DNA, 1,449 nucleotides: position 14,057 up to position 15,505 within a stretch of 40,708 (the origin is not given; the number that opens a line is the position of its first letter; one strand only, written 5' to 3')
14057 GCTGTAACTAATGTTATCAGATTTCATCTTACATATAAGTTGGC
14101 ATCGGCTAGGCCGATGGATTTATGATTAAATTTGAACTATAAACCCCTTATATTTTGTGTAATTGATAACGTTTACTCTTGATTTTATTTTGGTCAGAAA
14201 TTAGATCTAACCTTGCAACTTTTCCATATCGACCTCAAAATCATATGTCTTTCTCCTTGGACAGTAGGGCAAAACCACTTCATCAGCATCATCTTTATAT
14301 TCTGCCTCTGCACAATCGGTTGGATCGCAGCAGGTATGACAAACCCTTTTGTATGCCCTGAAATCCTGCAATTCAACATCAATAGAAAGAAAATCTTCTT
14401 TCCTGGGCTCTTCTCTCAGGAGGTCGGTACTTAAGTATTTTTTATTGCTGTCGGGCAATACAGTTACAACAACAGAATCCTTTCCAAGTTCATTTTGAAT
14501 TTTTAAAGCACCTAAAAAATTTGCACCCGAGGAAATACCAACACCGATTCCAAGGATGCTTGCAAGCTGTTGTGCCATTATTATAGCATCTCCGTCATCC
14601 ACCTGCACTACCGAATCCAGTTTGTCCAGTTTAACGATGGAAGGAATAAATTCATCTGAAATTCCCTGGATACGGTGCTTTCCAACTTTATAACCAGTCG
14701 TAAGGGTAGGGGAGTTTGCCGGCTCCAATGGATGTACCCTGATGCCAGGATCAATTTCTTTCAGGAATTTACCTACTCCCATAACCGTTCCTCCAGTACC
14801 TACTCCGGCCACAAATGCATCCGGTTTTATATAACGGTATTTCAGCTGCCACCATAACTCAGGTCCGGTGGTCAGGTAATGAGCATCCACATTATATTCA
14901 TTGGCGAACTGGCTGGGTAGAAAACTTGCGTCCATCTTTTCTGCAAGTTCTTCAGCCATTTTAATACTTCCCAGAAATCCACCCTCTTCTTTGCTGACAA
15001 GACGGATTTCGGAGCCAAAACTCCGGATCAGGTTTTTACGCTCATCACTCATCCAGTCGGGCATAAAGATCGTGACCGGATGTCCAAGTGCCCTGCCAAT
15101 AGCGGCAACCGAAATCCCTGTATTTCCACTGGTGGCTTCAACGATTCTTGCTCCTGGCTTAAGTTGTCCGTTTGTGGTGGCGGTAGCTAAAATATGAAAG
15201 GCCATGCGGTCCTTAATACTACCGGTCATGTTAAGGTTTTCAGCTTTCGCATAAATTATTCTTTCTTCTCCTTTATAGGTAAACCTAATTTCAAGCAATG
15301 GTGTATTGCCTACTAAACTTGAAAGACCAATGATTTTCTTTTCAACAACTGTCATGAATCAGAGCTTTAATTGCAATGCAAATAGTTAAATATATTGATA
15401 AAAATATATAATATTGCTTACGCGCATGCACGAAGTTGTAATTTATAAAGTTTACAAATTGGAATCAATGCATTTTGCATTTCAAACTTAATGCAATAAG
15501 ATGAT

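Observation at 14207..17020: Divergent sulfur pair: cysteine synthase with an unusual Cys-rich C-terminal tail opposite a cysteine-desulfurase-like class-V PLP enzyme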

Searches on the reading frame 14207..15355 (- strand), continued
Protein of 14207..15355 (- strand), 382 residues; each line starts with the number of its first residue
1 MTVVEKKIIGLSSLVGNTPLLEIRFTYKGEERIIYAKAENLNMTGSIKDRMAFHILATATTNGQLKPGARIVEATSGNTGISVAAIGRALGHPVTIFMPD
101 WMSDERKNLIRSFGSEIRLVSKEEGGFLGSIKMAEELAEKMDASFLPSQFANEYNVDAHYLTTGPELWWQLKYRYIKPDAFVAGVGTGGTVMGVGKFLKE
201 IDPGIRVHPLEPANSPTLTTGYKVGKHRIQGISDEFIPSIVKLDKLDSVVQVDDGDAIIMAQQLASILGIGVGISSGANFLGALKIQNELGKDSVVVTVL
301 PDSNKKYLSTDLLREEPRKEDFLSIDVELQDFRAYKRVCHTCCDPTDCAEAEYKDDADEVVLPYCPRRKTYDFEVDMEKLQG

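Call 35: find_encoding_contigs(protein=P0024, flank=6000, max_places=2)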
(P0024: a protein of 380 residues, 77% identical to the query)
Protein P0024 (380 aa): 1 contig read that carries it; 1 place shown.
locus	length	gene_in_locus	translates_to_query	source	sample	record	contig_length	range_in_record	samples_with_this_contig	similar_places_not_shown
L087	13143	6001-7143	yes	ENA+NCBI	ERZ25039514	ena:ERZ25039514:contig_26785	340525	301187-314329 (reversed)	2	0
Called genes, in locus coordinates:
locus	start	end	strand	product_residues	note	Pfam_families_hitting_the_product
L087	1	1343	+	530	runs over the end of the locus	PF13231:PMT_2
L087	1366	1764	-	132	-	PF01894:YjbQ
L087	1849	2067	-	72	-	-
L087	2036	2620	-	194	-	-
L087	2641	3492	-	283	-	PF01145:Band_7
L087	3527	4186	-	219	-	-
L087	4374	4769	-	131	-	-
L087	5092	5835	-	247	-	PF00266:Aminotran_5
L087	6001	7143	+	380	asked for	PF00291:PALP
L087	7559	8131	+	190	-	PF24681:Kelch_KLHDC2_KLHL20_DRC7, PF13415:Beta-prop_FBX42 (weak), PF13964:Beta-prop_Calicin, PF01344:Kelch_1 (faint)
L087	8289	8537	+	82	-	PF13415:Beta-prop_FBX42 (weak), PF24681:Kelch_KLHDC2_KLHL20_DRC7 (weak)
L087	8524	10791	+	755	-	PF05048:NosD (faint), PF28492:Beta_helix_4 (faint), PF13229:Beta_helix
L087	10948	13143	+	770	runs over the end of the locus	PF13229:Beta_helix (weak), PF00404:Dockerin_1 (weak)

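Call 36: predict_structure(alignment_id=A3)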
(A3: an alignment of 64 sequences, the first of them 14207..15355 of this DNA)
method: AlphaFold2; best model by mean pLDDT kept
length: 382 residues; sequences in the alignment: 64
mean_pLDDT: 83.3   pTM: 0.85
mean pLDDT of the five models: 83.3, 81.8, 81.3, 79.2, 77.3
residues with pLDDT >= 90: 189; 70-90: 115; 50-70: 66; < 50: 12
segments of 3 or more residues with pLDDT < 50: 224-227
pLDDT, mean of each block of 10 residues (from residue 1): 75 79 97 95 87 93 93 86 93 94 86 95 87 94 90 92 88 88 89 96 95 75 49 64 88 90 91 91 98 97 65 78 95 74 54 57 57 60 49
secondary structure, 60 per line:
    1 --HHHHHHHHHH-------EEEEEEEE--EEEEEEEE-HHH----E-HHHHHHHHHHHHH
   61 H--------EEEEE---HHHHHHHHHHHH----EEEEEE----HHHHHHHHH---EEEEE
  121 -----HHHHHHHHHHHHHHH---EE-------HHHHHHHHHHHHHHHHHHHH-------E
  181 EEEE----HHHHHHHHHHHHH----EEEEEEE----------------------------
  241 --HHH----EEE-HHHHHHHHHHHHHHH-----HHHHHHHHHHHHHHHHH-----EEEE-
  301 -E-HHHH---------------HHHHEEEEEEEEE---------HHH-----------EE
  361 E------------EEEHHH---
elements in order: H3-12 E20-27 E30-37 H48-61 E70-74 H78-89 E94-99 H104-112 E116-120 H126-140 H153-172 E180-184 H189-201 E206-212 E250-252 H254-268 H274-290 E296-299 H304-307 H323-326 E327-335 E359-361 E374-376
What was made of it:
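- AlphaFold gives pLDDT 49-60 for residues 340-382, so there is no structural support for a metal site (call 36). AlphaFold confidence for the tail is low (call 36).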

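Call 38: find_encoding_contigs(protein=P0005, flank=5000, max_places=2)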
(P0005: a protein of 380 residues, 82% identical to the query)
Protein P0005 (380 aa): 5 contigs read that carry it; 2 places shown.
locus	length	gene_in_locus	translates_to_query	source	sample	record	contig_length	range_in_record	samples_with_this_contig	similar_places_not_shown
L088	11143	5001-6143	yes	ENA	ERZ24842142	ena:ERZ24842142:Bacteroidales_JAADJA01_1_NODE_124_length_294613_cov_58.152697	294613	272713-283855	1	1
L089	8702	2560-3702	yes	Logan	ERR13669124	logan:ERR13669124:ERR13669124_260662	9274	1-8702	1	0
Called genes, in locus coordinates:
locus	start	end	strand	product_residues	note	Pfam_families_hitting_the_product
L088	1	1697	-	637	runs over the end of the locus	PF10114:PocR, PF00989:PAS, PF08447:PAS_3, PF08448:PAS_4, PF13426:PAS_9, PF13426:PAS_9, PF00989:PAS, PF13188:PAS_8, +4 more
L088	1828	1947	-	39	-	-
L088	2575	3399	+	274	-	-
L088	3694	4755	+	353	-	PF02698:DUF218 (faint)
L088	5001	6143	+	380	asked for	PF00291:PALP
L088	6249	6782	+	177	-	-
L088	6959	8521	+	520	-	PF00171:Aldedh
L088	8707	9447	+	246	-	-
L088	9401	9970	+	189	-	-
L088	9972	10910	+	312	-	-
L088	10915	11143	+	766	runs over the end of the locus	PF13620:CarboxypepD_reg (weak), PF13715:CarbopepD_reg_2, PF07715:Plug, PF00593:TonB_dep_Rec_b-barrel, PF14905:OMP_b-brl_3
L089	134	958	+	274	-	-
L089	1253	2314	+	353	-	PF02698:DUF218 (faint)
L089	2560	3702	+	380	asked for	PF00291:PALP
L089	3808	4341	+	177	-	-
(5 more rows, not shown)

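Call 39: find_encoding_contigs(protein=P0003, flank=5000, max_places=2)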
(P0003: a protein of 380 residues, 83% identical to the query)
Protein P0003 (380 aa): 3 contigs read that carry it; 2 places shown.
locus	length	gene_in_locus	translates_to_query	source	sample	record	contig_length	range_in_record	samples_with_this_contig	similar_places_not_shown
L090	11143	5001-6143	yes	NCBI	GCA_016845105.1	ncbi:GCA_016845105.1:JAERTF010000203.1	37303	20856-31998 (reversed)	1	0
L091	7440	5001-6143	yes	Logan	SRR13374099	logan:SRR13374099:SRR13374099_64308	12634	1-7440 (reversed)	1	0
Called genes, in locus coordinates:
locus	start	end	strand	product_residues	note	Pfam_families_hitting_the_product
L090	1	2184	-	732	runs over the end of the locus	PF17892:Cadherin_5 (faint), PF19076:CshA_repeat, PF17963:Big_9, PF16130:DUF4842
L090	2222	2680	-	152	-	-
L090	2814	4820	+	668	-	PF07715:Plug, PF00593:TonB_dep_Rec_b-barrel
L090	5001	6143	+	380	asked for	PF00291:PALP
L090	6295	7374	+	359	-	PF18962:Por_Secre_tail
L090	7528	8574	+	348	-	PF18962:Por_Secre_tail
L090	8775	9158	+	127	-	PF20558:DUF6769 (weak)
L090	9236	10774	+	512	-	PF25893:HH_CzcB, PF25975:CzcB_C, PF25989:YknX_C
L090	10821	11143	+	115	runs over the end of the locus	PF05635:23S_rRNA_IVP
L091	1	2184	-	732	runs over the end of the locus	PF17892:Cadherin_5 (faint), PF19076:CshA_repeat, PF17963:Big_9, PF16130:DUF4842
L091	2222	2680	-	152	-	-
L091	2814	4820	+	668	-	PF07715:Plug, PF00593:TonB_dep_Rec_b-barrel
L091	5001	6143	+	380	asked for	PF00291:PALP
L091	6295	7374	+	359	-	PF18962:Por_Secre_tail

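Call 40: find_encoding_contigs(protein=P0007, flank=5000, max_places=2)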
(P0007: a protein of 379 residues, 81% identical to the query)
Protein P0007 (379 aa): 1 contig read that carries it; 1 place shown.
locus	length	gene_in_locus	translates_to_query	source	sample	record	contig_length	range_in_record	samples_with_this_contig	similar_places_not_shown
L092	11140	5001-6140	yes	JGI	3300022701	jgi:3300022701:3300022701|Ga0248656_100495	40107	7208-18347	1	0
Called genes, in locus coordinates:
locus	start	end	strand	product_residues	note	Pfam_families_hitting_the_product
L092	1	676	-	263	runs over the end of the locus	PF00535:Glycos_transf_2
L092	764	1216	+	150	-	PF04138:GtrA_DPMS_TM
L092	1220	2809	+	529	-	PF13231:PMT_2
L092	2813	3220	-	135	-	PF01894:YjbQ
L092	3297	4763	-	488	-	PF00266:Aminotran_5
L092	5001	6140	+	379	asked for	PF00291:PALP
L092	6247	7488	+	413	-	PF00999:Na_H_Exchanger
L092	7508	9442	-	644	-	PF00515:TPR_1 (faint), PF07719:TPR_2 (faint), PF13414:TPR_11 (faint), PF13428:TPR_14 (faint), PF13432:TPR_16 (faint), PF07676:PD40, PF00691:OmpA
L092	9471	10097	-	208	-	PF04055:Radical_SAM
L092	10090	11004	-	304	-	-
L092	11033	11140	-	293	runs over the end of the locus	PF00763:THF_DHG_CYH, PF02882:THF_DHG_CYH_C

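Call 59: fold_search(model_id=the predicted structure, library=pdb)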
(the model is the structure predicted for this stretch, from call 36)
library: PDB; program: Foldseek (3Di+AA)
matches with E <= 10: 1930; with E <= 0.001: 503
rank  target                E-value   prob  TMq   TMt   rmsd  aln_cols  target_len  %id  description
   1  5b55_A                2.0e-46  1.00  0.83  0.94   1.8       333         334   63  Crystal structure of hydrogen sulfide-producing enzyme (Fn1055) D232N mutant in complexed with alpha-aminoacrylate int (released 2017-04-26)
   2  5b55_B                2.7e-46  1.00  0.82  0.94   1.5       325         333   64  Crystal structure of hydrogen sulfide-producing enzyme (Fn1055) D232N mutant in complexed with alpha-aminoacrylate int (released 2017-04-26)
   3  5z5c_C                7.1e-46  1.00  0.82  0.94   1.8       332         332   63  Crystal structure of hydrogen sulfide-producing enzyme (Fn1055) from Fusobacterium nucleatum: lysine-dimethylated form (released 2018-02-14)
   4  5z5c_B                8.5e-46  1.00  0.82  0.93   1.6       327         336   64  Crystal structure of hydrogen sulfide-producing enzyme (Fn1055) from Fusobacterium nucleatum: lysine-dimethylated form (released 2018-02-14)
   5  5z5c_A                2.6e-45  1.00  0.81  0.94   1.8       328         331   63  Crystal structure of hydrogen sulfide-producing enzyme (Fn1055) from Fusobacterium nucleatum: lysine-dimethylated form (released 2018-02-14)
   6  5b53                  7.0e-44  1.00  0.83  0.95   1.8       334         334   63  Crystal structure of hydrogen sulfide-producing enzyme (Fn1055) from Fusobacterium nucleatum (released 2017-04-26)
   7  3vc3_F                2.0e-31  1.00  0.73  0.86   5.7       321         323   36  Crystal structure of beta-cyanoalanine synthase K95A mutant in soybean (released 2012-09-12)
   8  3vbe_B                1.3e-30  1.00  0.73  0.86   4.2       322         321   36  Crystal structure of beta-cyanoalanine synthase in soybean (released 2012-09-12)
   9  8srv_A                2.4e-30  1.00  0.75  0.93   1.9       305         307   42  Crystal structure of O-acetyl-L-serine sulfhydrylase A (CysK) from Staphylococcus aureus NCTC 8325 complexed with a tr (released 2024-11-13)
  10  3vc3_D                2.6e-30  1.00  0.73  0.86   4.5       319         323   36  Crystal structure of beta-cyanoalanine synthase K95A mutant in soybean (released 2012-09-12)
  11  3vc3_A                2.6e-30  1.00  0.73  0.86   4.5       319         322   36  Crystal structure of beta-cyanoalanine synthase K95A mutant in soybean (released 2012-09-12)
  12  8b9w_A                2.8e-30  1.00  0.73  0.85   5.2       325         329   40  Cysteine Synthase from Trypanosoma theileri with PLP bound (released 2023-05-31)
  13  8b9y_D                2.9e-30  1.00  0.73  0.86   2.2       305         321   40  Cysteine Synthase from Trypanosoma cruzi with PLP and OAS (released 2023-05-31)
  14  8srv_B                3.1e-30  1.00  0.75  0.90   1.9       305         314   42  Crystal structure of O-acetyl-L-serine sulfhydrylase A (CysK) from Staphylococcus aureus NCTC 8325 complexed with a tr (released 2024-11-13)
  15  8sru_A                3.7e-30  1.00  0.74  0.92   1.8       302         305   42  Crystal structure of O-acetyl-L-serine sulfhydrylase A (CysK) from Staphylococcus aureus NCTC 8325 complexed with a se (released 2024-11-13)
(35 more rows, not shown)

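Call 71: search_protein_families(library=pfam, proteins=[L046:9601-11154:-, L054:3174-4670:+, L079:2151-2549:+], max_evalue=0.00001)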
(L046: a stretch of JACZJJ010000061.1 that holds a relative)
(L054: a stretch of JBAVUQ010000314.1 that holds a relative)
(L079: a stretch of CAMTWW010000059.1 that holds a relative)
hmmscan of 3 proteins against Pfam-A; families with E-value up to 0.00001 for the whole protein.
L046:9601-11154:- (517 aa): 2 families
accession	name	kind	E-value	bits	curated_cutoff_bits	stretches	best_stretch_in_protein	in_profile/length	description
PF00072.30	Response_reg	-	2.8e-27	95.5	30.2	1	6-114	1-109/111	Response regulator receiver domain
PF08665.17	PglZ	-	3.5e-24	86.2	25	1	232-423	4-178/179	PglZ domain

L054:3174-4670:+ (498 aa): 4 families
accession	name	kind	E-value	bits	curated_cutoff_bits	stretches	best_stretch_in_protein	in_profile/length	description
PF01406.26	tRNA-synt_1e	-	6.9e-108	361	27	1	18-317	2-300/301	tRNA synthetases class I (C) catalytic domain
PF09334.17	tRNA-synt_1g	-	8.3e-11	41.7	20.1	0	234-312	292-368/391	tRNA synthetases class I (M)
PF09190.17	DALR_2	-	3.4e-10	40.7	22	1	354-407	2-54/57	DALR domain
PF23493.1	CysS_C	-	2.4e-06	28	23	1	445-490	5-50/51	Cysteinyl-tRNA ligase anticodon binding domain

L079:2151-2549:+ (132 aa): 1 family
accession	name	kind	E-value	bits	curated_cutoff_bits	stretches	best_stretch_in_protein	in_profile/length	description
PF01894.22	UPF0047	-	1.1e-41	142.1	27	1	17-128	1-116/117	Uncharacterised protein family UPF0047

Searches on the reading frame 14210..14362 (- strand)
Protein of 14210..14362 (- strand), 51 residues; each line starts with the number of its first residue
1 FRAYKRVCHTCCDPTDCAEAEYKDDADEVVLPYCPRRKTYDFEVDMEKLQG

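Call 21: search_protein_representatives(alignment_id=A2)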
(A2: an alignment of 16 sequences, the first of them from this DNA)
Query: 16 sequences, 41 profile positions. Proteins with E-value up to 0.001 (for the whole library): 46; up to 1e-10: 10; up to 1e-30: 0. The best 46 are listed.
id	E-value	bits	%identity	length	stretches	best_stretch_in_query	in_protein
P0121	1.2e-13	66.7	-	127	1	1-38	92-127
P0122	8.6e-13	63.9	-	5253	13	6-26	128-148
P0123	1.2e-12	63.4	-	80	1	1-37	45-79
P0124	2.0e-12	62.8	-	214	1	1-38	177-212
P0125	2.3e-12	62.6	-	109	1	1-37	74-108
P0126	3.5e-12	62.0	-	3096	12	6-26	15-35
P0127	6.0e-12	61.2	-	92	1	1-38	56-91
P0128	9.9e-12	60.5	-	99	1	1-40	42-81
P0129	1.3e-11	60.2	-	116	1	1-38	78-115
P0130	1.9e-11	59.7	-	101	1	1-38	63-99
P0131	1.4e-10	56.9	-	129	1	1-38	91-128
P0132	2.6e-10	56.0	-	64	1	1-38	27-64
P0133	5.0e-10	55.1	-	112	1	1-38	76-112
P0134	1.1e-09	54.0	-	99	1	1-38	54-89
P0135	1.4e-09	53.7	-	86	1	2-38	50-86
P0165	1.6e-04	37.4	-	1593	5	6-26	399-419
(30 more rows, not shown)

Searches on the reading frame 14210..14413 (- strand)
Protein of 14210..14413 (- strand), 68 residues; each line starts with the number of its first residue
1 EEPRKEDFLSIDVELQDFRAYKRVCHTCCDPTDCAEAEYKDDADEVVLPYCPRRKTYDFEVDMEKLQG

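Call 53: search_protein_families(library=pfam, proteins=[window:14210-14413:-], max_evalue=10)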
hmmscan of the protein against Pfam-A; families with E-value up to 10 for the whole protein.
seq(68 aa): 0 families
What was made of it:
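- There is no match to any curated metal-binding domain (call 53).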
